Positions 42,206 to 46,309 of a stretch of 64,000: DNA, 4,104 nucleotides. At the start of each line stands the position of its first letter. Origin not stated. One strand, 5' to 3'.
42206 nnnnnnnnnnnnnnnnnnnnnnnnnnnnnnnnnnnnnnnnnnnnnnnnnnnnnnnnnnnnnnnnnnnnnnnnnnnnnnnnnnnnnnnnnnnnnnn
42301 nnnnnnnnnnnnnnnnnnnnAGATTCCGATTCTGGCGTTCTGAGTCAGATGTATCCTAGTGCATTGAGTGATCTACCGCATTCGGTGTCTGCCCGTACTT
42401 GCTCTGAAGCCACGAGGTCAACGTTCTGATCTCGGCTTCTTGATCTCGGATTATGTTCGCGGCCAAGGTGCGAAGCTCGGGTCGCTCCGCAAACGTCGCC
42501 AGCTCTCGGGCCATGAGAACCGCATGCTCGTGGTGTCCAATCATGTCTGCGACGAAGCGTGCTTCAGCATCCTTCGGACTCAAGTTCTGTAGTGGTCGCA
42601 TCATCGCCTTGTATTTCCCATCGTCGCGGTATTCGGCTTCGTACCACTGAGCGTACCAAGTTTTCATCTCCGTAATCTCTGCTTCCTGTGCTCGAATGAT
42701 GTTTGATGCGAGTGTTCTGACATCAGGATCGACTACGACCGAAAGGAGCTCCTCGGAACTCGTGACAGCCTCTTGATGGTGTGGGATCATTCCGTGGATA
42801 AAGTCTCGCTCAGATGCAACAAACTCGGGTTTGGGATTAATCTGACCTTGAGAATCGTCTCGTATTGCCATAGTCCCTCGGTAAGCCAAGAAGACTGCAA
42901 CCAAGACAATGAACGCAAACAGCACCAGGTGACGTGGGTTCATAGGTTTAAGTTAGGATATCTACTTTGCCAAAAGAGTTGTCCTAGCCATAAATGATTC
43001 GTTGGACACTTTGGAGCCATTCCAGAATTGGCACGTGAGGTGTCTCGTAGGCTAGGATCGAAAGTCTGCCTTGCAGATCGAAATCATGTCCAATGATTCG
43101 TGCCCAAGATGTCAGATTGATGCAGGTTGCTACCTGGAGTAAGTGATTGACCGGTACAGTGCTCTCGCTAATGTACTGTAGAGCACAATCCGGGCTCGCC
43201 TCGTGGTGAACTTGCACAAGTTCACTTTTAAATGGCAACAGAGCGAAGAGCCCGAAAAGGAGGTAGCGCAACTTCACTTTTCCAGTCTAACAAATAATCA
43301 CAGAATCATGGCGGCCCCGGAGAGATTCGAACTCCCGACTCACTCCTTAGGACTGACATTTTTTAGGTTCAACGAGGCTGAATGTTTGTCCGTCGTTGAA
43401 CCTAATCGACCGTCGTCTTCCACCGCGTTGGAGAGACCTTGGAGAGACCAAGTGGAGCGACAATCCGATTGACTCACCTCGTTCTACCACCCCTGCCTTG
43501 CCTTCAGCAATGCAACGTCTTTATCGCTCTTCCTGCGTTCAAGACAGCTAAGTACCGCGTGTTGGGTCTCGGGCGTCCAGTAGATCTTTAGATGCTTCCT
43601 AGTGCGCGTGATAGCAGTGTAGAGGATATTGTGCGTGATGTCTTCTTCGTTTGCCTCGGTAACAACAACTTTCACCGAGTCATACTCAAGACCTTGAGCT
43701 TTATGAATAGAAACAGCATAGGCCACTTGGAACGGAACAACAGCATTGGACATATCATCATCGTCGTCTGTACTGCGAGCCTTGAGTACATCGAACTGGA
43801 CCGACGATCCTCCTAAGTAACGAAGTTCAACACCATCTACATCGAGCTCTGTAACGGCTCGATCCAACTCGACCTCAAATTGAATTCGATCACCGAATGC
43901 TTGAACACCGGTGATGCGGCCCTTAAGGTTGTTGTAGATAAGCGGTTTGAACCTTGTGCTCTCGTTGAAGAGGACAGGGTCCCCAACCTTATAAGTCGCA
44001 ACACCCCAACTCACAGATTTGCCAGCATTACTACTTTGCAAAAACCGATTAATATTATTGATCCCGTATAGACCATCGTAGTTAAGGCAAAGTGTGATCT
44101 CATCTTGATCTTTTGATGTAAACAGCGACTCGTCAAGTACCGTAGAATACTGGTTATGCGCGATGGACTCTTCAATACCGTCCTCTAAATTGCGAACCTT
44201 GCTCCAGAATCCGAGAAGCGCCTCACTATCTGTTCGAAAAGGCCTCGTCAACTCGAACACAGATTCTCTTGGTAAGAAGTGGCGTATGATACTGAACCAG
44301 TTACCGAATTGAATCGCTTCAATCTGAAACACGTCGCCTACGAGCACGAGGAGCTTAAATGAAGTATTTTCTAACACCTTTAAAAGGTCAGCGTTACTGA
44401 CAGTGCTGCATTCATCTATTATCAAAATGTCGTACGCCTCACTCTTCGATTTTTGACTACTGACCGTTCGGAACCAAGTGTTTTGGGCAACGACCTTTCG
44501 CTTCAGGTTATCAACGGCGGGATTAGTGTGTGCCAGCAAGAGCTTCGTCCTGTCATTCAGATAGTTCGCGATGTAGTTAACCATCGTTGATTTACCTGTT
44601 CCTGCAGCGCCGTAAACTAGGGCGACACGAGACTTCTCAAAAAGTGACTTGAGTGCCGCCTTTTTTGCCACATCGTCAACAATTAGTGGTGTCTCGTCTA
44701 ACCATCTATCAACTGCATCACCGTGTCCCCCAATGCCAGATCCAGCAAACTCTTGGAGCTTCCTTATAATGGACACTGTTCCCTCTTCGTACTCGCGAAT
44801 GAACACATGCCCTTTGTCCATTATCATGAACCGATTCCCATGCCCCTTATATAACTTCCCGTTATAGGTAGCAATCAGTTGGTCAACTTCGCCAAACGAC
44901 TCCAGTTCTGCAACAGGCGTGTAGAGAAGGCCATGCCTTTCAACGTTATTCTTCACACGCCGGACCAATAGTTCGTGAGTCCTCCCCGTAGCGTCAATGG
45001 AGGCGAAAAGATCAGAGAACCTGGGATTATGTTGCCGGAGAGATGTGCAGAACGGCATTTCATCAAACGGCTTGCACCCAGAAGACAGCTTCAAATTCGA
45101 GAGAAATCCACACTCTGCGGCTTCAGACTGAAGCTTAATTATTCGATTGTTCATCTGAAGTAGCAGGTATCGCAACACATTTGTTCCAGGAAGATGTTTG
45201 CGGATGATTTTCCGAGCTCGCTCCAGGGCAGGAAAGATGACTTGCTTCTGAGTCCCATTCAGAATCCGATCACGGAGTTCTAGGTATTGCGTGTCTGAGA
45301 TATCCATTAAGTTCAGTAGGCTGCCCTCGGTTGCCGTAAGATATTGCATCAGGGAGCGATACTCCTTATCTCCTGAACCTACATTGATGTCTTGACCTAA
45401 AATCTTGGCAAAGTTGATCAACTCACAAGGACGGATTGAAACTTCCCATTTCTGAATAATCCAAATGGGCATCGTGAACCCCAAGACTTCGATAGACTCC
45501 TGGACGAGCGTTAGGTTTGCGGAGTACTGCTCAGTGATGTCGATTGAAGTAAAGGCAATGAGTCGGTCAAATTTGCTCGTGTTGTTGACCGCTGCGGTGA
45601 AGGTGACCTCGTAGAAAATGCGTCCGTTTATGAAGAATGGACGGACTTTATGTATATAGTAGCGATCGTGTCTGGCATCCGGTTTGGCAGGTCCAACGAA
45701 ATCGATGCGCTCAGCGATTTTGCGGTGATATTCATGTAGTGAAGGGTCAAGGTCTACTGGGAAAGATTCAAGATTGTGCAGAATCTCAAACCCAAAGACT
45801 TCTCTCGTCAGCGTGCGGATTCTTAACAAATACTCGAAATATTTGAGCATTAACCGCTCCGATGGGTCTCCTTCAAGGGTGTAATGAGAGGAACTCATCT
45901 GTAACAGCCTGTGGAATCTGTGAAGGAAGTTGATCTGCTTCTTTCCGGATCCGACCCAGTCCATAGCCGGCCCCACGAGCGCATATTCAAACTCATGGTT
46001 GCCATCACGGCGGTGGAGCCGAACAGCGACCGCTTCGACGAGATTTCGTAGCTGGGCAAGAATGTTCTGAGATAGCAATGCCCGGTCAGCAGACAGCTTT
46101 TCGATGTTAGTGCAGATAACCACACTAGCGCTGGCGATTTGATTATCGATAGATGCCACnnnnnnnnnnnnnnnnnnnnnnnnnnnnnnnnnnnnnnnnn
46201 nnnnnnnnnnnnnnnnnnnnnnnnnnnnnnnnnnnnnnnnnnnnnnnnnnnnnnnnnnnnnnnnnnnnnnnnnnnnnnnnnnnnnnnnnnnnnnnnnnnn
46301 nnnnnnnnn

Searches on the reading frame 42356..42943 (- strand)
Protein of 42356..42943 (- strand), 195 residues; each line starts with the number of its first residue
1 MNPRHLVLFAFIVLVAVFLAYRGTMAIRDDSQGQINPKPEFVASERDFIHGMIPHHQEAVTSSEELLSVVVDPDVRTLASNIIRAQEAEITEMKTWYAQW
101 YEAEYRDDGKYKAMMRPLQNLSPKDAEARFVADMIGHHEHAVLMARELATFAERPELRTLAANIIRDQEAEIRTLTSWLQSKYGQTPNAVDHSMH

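Call 14: search_protein_families(library=pfam, proteins=[window:42356-42943:-])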
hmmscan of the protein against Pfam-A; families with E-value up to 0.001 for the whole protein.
window:42356-42943:- (195 aa): 3 families
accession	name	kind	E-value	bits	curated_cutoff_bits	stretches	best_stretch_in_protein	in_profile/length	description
PF03713.19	DUF305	-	1.7e-46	158.5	27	2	46-179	2-151/151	Domain of unknown function (DUF305)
PF13628.12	DUF4142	-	2.1e-06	28.5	27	1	73-163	31-123/138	Domain of unknown function (DUF4142)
PF00210.30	Ferritin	-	0.00013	22.3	24.5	0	21-96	57-135/142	Ferritin-like domain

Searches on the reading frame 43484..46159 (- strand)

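Call 14: search_protein_families(library=pfam, proteins=[window:43484-46159:-])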
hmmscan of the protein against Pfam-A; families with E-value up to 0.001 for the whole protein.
window:43484-46159:- (891 aa): 9 families
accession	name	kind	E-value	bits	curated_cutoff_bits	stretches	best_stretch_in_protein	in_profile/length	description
PF01443.25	Viral_helicase1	-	2.5e-19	70.5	21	2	514-632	2-122/228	Viral superfamily 1 RNA helicase core domain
PF13604.12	AAA_30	-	1.3e-16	61.3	27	1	500-648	7-161/191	AAA domain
PF13538.12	UvrD_C_2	-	1.2e-12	47.9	27.4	1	813-857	2-49/52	UvrD-like helicase C-terminal domain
PF13245.12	AAA_19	-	4.6e-11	43.5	25.1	1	509-613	10-129/134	AAA domain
PF13086.12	AAA_11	-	9.9e-09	35.8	27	1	500-558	7-74/257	AAA domain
PF09848.15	SLFN-g3_helicase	-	9.5e-07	28.8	24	1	511-584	2-88/354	Schlafen group 3, DNA/RNA helicase domain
PF13191.12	AAA_16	-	2.9e-05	25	32.6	1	502-538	15-52/167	AAA ATPase domain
PF25199.1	nSTAND_NTPase5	-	0.00028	21.2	34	1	493-607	24-130/145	Novel STAND NTPase 5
PF07728.20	AAA_5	-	0.00087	19.8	22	0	514-596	3-86/139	AAA domain (dynein-related subfamily)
